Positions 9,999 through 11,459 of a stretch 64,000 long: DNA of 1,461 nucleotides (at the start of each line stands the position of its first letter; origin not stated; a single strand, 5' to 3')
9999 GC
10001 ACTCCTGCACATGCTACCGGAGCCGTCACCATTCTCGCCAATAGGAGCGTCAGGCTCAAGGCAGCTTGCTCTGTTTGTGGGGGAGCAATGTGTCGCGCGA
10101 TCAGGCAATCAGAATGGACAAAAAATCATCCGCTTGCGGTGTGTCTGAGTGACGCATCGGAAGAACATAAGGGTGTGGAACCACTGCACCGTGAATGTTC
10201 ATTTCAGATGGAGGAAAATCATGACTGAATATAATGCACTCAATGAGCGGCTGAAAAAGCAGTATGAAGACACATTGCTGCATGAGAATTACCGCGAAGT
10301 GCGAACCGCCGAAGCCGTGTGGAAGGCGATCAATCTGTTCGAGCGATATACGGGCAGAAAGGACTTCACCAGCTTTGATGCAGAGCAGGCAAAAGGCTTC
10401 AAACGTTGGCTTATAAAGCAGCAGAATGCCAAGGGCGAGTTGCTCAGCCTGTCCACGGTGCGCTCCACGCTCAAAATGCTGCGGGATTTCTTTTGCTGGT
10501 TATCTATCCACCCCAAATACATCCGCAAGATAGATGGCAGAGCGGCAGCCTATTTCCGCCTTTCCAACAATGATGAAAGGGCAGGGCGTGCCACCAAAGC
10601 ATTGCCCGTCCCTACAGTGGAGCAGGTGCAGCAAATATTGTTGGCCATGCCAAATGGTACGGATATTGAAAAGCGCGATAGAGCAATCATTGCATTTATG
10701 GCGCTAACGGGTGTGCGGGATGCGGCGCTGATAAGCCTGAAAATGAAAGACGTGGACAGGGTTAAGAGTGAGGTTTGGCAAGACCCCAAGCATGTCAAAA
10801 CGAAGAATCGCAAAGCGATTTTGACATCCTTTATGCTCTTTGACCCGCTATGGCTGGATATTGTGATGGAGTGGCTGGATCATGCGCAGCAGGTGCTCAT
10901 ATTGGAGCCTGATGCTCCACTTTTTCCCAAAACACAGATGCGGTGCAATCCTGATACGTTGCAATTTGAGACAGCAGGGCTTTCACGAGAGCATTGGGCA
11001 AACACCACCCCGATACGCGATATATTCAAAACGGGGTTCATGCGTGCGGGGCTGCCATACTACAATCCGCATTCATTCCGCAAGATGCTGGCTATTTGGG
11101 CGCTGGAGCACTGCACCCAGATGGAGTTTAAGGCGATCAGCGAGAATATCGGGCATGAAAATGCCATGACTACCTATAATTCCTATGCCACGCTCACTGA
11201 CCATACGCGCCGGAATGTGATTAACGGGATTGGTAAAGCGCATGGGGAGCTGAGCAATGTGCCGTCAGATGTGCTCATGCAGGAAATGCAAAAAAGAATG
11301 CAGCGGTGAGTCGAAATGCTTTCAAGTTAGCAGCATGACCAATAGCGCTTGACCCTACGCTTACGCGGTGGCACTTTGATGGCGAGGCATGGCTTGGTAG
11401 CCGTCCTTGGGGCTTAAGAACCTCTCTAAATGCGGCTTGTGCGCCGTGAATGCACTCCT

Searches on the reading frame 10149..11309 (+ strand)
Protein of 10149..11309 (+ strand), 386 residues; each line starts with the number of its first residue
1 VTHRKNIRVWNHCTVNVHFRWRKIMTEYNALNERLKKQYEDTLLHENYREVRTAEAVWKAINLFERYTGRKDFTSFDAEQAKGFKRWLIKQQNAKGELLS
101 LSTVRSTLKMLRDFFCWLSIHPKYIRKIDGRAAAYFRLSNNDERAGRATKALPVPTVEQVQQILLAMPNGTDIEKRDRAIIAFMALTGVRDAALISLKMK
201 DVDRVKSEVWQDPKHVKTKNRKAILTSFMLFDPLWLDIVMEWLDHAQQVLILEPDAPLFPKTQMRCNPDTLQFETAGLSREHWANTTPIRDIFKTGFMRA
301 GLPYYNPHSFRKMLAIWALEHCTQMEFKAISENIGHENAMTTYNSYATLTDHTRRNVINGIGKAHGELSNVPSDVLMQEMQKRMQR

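Call 16: find_encoding_contigs(protein=window:10149-11309:+, flank=10000, max_places=1)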
Protein window:10149-11309:+ (386 aa): no gene with exactly this product is on record in the collection.
